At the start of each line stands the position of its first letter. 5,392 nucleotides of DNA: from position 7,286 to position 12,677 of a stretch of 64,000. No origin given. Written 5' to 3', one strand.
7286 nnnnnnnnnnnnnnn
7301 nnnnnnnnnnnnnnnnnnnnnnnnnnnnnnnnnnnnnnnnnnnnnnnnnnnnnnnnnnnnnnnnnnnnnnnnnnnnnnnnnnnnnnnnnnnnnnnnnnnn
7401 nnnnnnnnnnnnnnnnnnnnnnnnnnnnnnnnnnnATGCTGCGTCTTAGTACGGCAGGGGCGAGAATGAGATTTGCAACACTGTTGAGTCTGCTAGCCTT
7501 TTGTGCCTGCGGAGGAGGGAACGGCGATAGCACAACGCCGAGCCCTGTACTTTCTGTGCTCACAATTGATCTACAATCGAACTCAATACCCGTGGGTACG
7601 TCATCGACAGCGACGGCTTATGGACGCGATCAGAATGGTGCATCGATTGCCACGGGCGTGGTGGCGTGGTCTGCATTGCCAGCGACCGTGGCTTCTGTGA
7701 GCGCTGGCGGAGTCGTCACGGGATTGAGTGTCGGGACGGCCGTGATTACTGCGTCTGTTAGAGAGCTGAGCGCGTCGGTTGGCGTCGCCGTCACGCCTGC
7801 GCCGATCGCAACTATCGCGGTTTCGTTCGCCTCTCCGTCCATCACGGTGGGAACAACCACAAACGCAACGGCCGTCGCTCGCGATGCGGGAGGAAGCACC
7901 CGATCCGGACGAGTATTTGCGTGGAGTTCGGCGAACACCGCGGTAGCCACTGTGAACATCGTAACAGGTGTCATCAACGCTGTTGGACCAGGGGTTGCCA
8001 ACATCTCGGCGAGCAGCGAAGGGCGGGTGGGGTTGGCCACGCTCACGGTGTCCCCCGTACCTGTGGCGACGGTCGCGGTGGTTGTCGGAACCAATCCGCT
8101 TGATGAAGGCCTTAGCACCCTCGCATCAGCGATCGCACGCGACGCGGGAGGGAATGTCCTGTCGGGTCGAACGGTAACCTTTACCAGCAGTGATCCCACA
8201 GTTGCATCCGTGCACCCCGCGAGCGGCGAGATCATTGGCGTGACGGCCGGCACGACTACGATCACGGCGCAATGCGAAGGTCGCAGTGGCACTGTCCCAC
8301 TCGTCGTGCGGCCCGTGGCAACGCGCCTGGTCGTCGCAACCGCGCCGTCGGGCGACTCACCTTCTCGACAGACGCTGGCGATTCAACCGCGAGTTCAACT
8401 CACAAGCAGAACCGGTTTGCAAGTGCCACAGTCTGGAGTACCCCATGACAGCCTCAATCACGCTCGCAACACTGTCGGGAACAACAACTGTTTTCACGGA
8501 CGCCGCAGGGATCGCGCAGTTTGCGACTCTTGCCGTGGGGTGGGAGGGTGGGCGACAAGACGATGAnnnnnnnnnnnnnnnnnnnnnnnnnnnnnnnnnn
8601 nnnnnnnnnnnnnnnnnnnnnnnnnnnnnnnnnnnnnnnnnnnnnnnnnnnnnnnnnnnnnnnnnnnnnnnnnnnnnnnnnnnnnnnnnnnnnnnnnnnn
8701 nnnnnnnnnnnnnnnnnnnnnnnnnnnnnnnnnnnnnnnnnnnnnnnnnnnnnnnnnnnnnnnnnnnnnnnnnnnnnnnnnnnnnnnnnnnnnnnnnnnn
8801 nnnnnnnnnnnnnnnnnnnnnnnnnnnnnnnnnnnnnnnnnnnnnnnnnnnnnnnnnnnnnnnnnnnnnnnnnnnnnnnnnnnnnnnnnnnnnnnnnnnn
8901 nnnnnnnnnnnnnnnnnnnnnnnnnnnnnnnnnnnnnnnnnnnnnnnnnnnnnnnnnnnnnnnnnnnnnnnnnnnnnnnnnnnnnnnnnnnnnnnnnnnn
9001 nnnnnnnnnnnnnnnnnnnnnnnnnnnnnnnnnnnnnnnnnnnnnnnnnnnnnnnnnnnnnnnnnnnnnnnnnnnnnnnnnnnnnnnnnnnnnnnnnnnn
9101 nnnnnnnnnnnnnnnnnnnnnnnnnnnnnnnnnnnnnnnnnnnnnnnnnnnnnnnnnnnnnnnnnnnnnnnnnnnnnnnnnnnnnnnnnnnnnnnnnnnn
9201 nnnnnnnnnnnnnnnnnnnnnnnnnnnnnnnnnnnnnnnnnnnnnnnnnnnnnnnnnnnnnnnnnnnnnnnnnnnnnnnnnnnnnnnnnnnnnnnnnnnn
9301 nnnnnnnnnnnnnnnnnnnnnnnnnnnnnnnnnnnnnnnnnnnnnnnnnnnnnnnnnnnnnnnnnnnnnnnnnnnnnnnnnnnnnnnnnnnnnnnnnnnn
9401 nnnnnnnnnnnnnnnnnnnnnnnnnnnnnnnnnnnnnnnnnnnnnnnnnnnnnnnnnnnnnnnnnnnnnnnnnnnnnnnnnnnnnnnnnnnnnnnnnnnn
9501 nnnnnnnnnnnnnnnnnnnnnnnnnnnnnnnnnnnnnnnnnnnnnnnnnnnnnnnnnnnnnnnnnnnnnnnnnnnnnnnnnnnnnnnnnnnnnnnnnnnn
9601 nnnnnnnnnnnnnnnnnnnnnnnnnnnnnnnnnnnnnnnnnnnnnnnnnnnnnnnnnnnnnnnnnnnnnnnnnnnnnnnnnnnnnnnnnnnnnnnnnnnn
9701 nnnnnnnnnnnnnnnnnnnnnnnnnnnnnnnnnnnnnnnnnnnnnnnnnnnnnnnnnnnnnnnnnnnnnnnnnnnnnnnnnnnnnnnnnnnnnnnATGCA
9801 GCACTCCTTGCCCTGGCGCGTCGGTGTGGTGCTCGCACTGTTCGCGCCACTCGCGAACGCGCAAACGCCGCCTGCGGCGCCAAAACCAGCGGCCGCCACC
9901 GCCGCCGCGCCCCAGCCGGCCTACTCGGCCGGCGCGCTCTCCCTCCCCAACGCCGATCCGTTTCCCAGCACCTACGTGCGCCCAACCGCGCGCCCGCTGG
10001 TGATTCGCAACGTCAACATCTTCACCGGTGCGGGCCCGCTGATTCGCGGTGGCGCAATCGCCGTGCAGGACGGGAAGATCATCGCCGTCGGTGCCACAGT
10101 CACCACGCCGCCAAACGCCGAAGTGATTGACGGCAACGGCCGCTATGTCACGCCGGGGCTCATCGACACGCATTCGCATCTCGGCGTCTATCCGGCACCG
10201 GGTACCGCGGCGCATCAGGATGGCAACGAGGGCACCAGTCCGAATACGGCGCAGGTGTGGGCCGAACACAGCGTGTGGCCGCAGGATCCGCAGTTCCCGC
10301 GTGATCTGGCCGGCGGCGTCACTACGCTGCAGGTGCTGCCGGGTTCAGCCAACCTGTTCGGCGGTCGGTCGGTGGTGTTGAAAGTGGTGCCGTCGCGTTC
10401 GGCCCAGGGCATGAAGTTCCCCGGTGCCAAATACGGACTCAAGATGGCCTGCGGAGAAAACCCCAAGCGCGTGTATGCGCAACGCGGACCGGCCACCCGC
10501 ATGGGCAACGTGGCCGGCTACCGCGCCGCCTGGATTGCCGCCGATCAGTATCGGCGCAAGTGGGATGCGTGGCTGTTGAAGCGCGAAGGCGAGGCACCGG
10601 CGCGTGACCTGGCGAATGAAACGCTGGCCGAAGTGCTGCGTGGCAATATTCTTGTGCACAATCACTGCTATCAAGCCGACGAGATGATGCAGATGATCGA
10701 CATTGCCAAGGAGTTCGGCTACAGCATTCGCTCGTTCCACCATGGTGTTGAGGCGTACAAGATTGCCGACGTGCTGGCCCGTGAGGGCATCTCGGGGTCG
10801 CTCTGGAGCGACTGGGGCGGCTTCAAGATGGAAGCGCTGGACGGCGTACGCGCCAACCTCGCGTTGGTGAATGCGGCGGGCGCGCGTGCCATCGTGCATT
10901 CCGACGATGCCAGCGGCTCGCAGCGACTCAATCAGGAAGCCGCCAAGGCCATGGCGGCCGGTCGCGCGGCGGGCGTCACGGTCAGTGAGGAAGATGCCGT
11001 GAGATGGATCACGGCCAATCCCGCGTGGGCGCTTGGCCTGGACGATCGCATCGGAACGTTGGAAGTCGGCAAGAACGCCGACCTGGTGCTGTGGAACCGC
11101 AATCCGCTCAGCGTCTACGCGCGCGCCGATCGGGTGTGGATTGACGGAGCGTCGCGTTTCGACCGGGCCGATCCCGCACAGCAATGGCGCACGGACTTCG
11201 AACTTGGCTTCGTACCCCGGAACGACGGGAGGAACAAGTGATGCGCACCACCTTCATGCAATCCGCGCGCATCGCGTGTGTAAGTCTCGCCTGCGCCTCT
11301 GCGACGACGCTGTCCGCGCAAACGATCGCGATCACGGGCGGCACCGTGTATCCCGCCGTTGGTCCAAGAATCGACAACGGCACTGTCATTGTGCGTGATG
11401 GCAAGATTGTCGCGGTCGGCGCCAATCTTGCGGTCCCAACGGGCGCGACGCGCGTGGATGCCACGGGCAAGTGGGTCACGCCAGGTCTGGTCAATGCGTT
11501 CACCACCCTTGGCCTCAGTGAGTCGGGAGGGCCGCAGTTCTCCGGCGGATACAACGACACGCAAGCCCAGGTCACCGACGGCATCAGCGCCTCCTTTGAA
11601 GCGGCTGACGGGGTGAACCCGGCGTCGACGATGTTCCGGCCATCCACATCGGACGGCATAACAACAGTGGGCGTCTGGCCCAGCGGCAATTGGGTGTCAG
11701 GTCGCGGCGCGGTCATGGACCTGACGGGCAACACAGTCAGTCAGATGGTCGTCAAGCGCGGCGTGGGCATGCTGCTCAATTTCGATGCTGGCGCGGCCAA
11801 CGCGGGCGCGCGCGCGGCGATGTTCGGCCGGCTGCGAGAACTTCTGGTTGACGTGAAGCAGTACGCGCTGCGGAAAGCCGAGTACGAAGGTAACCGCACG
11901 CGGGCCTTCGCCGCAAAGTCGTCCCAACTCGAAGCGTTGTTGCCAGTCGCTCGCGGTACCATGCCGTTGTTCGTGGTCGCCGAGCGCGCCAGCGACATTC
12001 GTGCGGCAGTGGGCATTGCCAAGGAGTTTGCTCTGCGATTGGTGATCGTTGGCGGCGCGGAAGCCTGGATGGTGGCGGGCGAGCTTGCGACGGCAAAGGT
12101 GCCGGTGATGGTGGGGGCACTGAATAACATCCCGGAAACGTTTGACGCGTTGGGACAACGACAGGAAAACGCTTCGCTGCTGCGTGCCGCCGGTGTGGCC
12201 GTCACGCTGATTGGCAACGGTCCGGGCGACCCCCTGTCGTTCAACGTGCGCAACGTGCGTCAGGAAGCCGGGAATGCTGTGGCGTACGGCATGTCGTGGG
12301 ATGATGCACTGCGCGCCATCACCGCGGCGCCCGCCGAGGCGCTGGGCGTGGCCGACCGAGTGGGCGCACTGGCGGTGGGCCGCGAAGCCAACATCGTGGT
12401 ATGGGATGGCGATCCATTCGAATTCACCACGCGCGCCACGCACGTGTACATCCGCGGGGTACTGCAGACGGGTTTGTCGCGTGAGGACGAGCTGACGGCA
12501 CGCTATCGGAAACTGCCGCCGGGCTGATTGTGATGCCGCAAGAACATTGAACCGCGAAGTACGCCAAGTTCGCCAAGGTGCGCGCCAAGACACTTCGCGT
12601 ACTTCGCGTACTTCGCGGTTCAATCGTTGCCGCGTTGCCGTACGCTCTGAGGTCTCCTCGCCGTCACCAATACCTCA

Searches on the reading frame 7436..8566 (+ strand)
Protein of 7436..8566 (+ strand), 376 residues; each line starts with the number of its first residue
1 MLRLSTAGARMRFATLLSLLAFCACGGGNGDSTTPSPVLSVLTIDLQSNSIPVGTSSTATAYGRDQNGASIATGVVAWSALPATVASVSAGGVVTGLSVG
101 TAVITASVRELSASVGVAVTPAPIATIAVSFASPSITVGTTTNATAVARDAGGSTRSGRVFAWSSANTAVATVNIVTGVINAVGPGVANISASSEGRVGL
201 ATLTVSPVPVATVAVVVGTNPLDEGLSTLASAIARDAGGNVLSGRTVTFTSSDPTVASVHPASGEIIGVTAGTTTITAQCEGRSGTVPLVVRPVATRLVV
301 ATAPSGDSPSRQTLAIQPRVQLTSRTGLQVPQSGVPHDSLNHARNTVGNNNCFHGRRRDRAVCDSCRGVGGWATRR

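Call 48: search_protein_families(library=pfam, proteins=[window:7436-8566:+], max_evalue=0.01)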
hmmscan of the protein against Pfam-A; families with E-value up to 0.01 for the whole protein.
window:7436-8566:+ (376 aa): 3 families
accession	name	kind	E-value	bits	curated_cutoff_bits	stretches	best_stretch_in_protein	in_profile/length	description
PF02368.24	Big_2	-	1.6e-13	50.8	22.8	3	245-278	34-66/79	Bacterial Ig-like domain (group 2)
PF22359.2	Big-like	-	0.00088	19.9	27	1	85-120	12-47/48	Bacterial Ig-like domain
PF02369.22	Big_1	-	0.0022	18.5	34.9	1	228-285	19-85/93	Bacterial Ig-like domain (group 1)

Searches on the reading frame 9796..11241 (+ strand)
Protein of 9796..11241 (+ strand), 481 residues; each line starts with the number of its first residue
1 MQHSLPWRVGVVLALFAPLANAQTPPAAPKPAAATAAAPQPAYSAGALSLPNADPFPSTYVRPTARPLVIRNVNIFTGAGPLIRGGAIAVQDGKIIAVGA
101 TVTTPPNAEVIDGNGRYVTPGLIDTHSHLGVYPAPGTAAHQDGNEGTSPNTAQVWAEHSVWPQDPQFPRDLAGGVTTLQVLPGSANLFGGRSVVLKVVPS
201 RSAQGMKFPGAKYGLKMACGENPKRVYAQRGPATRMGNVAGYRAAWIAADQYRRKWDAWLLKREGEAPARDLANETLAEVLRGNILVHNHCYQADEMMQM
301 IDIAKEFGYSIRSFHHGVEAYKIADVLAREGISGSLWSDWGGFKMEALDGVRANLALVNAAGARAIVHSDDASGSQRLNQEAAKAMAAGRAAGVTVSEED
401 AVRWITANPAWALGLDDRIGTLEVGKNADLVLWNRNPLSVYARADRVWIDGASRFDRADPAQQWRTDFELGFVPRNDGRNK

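Call 48: search_protein_families(library=pfam, proteins=[window:9796-11241:+], max_evalue=0.01)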
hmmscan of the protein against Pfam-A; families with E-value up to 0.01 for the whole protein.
window:9796-11241:+ (481 aa): 3 families
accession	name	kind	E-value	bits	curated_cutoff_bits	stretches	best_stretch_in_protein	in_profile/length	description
PF07969.17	Amidohydro_3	-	1e-19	71.9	29.7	2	360-452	364-469/472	Amidohydrolase family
PF01979.26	Amidohydro_1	-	6.6e-17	62.2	25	1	350-438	230-323/345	Amidohydrolase family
PF22039.1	HUTI_composite_bact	-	0.0069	16.4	25.5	0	86-101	1-16/26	Imidazolonepropionase-like composite domain, bacteria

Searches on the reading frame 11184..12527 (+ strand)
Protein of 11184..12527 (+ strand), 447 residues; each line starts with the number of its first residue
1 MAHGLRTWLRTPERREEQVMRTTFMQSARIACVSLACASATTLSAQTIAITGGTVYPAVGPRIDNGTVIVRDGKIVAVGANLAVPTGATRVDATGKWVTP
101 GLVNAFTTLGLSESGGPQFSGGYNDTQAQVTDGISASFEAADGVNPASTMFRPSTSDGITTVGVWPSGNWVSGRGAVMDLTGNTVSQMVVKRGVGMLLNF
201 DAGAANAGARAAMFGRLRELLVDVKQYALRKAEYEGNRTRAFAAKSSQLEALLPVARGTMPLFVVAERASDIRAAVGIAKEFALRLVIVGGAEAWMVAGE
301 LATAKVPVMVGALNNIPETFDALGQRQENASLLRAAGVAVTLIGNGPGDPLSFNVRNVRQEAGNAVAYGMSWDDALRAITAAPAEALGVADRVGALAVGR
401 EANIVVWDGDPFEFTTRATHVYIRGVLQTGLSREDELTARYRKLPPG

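Call 99: search_protein_families(library=pfam, proteins=[window:11184-12527:+], max_evalue=0.00001)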
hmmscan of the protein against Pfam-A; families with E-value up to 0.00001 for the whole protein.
window:11184-12527:+ (447 aa): 2 families
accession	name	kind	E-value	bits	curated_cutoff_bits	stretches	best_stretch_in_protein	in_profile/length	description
PF01979.26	Amidohydro_1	-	3.3e-12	46.8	25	1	337-416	242-330/345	Amidohydrolase family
PF07969.17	Amidohydro_3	-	1.8e-10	41.3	29.7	1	369-426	406-469/472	Amidohydrolase family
